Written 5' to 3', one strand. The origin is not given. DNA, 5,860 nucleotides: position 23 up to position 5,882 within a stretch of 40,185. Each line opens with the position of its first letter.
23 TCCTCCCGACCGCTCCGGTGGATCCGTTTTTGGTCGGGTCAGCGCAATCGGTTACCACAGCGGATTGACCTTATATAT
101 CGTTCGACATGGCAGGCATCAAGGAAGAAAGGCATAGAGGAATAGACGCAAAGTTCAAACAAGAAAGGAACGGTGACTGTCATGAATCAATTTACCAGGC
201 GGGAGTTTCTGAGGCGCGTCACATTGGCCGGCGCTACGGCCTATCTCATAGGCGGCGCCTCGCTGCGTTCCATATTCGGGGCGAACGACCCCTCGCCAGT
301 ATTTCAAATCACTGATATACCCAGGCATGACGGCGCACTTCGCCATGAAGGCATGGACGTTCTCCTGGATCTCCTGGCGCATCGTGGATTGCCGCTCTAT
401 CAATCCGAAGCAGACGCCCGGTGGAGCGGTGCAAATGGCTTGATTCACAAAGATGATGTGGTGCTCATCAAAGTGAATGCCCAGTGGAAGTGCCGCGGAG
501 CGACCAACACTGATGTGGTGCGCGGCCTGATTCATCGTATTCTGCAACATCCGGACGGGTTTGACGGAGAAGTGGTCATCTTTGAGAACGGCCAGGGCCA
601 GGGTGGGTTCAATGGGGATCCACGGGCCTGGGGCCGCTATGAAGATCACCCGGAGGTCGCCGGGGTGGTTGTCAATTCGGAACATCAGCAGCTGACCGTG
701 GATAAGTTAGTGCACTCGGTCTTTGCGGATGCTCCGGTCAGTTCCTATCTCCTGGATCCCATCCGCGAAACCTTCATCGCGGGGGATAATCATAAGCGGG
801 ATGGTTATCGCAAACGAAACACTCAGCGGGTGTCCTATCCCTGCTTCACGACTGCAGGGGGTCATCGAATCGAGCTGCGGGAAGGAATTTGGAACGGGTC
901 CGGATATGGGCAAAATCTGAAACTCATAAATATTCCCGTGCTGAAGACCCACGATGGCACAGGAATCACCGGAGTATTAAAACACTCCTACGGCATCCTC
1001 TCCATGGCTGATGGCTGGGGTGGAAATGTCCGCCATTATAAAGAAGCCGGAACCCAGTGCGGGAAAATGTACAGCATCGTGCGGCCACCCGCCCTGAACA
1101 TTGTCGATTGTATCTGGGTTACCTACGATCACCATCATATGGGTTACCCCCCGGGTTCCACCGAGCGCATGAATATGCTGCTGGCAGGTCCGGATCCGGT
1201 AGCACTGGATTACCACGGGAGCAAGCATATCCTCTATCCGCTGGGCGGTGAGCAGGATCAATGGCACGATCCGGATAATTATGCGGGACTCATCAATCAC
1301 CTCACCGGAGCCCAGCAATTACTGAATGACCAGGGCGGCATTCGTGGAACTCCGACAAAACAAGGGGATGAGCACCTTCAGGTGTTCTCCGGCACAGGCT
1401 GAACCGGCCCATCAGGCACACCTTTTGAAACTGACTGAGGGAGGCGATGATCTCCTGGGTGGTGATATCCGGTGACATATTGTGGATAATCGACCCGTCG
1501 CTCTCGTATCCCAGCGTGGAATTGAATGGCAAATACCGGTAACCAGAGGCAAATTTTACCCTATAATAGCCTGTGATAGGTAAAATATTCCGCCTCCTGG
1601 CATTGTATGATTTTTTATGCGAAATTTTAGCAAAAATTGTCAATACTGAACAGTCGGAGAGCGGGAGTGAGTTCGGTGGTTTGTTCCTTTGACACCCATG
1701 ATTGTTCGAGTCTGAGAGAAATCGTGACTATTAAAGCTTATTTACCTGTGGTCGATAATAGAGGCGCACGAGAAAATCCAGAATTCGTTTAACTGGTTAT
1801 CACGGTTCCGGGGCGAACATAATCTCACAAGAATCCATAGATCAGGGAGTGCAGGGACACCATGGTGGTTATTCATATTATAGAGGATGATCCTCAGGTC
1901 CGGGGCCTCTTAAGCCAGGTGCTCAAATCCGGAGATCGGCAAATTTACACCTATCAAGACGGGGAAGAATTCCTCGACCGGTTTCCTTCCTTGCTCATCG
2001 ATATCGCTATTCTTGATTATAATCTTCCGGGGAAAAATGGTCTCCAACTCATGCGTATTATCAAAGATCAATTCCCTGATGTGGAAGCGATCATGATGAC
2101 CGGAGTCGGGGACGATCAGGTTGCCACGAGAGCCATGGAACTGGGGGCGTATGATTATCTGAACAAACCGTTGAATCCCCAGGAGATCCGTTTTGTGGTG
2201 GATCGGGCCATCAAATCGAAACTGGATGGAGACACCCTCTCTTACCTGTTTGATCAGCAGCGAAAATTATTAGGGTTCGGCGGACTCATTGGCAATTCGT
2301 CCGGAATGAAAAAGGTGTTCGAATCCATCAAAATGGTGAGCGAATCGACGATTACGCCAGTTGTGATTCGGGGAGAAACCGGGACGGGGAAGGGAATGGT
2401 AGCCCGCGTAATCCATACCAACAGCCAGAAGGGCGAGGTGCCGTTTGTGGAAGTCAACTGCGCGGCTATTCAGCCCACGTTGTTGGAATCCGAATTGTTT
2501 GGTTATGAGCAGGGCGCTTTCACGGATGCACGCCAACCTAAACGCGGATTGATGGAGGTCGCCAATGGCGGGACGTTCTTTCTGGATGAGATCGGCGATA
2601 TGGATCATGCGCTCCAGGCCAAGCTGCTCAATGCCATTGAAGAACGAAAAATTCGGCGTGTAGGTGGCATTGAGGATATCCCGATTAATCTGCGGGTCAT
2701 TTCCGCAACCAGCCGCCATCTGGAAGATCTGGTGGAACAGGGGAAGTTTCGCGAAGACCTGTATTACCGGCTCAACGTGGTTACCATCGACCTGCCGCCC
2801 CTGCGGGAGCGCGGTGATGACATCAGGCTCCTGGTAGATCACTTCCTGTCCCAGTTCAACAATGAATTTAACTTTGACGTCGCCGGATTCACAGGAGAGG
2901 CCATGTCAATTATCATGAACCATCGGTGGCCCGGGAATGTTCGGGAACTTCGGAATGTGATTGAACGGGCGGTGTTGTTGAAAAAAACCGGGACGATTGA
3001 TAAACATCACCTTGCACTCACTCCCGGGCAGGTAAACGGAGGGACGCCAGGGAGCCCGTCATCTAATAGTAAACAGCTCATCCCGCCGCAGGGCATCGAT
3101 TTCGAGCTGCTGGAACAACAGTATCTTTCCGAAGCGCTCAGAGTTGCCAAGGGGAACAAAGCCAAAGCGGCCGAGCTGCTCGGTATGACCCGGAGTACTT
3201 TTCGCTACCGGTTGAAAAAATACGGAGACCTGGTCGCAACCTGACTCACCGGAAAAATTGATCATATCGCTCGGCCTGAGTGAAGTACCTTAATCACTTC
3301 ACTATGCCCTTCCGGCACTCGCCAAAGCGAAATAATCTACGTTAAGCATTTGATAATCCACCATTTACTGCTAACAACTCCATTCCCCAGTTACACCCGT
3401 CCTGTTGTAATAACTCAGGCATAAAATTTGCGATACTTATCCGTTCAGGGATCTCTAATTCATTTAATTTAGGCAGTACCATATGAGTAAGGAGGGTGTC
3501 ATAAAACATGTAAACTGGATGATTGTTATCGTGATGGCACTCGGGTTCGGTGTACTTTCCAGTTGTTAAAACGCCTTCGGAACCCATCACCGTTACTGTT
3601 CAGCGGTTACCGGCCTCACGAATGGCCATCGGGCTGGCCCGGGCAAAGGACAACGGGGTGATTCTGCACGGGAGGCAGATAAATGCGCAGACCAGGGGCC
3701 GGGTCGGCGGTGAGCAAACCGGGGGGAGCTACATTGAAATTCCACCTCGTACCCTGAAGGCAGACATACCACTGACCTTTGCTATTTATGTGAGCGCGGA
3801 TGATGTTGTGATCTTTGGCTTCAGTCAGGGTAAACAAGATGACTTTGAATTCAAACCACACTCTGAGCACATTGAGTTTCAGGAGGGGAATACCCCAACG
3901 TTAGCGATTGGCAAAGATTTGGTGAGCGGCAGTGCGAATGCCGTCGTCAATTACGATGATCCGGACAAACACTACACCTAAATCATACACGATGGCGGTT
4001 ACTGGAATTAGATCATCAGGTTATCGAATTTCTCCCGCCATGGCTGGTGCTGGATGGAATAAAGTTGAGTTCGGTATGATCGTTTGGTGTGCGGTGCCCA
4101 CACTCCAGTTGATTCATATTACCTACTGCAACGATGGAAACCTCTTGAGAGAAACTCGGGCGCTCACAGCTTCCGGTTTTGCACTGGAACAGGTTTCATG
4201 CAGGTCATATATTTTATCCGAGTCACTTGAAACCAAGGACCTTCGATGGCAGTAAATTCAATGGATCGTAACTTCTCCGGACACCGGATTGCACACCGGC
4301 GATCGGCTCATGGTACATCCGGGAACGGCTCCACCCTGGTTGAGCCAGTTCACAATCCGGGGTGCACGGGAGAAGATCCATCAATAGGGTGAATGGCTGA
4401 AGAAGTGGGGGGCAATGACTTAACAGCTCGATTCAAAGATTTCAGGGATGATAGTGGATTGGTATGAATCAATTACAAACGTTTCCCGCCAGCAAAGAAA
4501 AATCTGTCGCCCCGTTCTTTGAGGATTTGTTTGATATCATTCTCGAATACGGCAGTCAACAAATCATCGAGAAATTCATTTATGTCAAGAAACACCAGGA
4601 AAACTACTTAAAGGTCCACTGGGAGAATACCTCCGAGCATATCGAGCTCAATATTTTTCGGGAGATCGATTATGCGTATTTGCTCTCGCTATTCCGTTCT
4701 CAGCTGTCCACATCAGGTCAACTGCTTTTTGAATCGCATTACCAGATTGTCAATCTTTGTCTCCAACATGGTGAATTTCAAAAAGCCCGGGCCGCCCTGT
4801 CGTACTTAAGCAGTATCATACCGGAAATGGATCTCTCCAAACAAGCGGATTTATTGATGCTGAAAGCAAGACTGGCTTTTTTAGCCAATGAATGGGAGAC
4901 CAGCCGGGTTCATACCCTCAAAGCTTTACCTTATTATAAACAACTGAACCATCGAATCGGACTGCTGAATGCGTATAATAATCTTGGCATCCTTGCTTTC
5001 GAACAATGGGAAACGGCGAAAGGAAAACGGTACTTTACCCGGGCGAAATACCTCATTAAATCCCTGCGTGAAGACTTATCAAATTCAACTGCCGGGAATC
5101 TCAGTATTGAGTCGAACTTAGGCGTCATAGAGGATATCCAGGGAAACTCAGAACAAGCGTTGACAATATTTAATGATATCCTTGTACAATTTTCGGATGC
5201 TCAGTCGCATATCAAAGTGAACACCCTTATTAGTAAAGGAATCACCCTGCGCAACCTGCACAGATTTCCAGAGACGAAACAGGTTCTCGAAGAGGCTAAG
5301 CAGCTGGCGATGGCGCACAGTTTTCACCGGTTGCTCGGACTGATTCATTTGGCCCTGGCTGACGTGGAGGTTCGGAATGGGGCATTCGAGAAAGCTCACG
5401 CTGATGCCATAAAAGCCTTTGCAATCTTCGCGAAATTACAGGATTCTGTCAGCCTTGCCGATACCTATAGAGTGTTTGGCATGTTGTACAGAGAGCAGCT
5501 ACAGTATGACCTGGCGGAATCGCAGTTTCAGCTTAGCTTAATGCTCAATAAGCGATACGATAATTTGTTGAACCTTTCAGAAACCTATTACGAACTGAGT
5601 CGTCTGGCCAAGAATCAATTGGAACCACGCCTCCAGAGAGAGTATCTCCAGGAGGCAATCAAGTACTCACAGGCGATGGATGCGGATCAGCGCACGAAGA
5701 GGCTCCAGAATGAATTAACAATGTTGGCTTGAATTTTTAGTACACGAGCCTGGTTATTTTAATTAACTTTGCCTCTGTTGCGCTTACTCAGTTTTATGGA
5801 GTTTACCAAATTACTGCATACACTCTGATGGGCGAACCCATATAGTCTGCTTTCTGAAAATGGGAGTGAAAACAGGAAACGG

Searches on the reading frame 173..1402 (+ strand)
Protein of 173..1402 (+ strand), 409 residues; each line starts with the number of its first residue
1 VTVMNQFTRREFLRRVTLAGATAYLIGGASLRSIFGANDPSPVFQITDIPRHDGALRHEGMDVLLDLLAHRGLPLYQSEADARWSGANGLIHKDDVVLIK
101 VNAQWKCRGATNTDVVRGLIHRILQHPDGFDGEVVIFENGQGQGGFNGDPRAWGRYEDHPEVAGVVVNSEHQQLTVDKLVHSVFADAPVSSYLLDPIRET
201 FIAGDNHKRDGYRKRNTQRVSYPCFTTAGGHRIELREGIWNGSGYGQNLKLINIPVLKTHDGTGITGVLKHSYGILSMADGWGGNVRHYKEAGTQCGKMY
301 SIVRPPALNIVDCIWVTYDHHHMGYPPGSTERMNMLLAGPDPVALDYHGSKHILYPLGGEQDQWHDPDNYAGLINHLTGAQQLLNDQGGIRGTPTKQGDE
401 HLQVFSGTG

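Call 72: search_protein_families(library=pfam, proteins=[window:173-1402:+], max_evalue=0.001)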
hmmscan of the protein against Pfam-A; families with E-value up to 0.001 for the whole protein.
window:173-1402:+ (409 aa): 1 family
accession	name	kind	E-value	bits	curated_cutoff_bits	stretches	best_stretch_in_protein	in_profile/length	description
PF04015.17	DUF362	-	2.8e-15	57.3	24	1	251-348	102-197/200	Domain of unknown function (DUF362)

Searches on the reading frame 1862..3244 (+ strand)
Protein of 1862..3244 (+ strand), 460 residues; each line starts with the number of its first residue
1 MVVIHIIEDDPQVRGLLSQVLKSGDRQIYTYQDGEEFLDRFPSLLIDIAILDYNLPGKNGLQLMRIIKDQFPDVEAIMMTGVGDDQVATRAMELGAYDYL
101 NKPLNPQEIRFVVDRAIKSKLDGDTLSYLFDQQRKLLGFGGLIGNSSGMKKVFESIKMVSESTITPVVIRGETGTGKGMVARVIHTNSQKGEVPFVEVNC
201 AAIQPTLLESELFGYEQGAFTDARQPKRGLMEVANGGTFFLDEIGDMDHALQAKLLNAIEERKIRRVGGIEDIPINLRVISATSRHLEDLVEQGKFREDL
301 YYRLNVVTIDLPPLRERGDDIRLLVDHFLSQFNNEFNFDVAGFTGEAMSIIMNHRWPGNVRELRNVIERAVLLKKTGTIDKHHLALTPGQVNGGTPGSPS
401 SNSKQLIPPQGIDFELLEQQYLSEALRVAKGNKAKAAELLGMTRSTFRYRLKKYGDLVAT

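Call 72: search_protein_families(library=pfam, proteins=[window:1862-3244:+], max_evalue=0.001)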
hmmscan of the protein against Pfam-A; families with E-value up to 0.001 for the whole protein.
window:1862-3244:+ (460 aa): 8 families
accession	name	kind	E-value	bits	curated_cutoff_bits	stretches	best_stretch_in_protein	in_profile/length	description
PF00158.32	Sigma54_activat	-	2.2e-65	219.9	20.2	1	142-309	1-167/168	Sigma-54 interaction domain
PF25601.1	AAA_lid_14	-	1.2e-25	89.6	27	1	315-385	1-71/87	AAA+ ATPase lid domain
PF00072.30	Response_reg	-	2.6e-24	85.9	30.2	1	4-110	1-107/111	Response regulator receiver domain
PF14532.12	Sigma54_activ_2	-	2.5e-23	83.3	25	1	143-314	1-138/138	Sigma-54 interaction domain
PF02954.25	HTH_8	-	2.6e-15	56.3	22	1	415-454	3-42/42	Bacterial regulatory protein, Fis family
PF07728.20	AAA_5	-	1.2e-05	25.8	22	1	166-275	1-106/139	AAA domain (dynein-related subfamily)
PF13556.12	HTH_30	-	0.00022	21.4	27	1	429-457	11-39/59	PucR C-terminal helix-turn-helix domain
PF00004.35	AAA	-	0.00046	21.1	21.2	1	169-285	3-110/131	ATPase family associated with various cellular activities (AAA)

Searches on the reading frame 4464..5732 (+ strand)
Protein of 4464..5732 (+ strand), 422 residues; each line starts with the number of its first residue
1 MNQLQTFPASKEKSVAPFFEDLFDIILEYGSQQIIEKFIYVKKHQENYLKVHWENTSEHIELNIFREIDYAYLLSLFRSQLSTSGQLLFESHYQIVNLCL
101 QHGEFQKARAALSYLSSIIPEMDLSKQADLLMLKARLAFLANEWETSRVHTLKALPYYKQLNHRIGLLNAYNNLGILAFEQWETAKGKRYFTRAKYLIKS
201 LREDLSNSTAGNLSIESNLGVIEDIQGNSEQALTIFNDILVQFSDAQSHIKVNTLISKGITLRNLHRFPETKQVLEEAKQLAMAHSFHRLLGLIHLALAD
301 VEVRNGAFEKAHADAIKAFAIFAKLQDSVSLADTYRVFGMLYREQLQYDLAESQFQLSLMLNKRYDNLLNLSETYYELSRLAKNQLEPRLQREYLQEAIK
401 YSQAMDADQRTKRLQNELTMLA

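Call 72: search_protein_families(library=pfam, proteins=[window:4464-5732:+], max_evalue=0.001)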
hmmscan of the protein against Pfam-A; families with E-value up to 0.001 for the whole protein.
window:4464-5732:+ (422 aa): 2 families
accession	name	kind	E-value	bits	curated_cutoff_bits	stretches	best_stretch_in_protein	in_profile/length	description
PF13424.12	TPR_12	-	6.3e-14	52.4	30.1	1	295-359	6-72/77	Tetratricopeptide repeat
PF07719.23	TPR_2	-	1.7e-05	25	27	0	170-194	3-27/34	Tetratricopeptide repeat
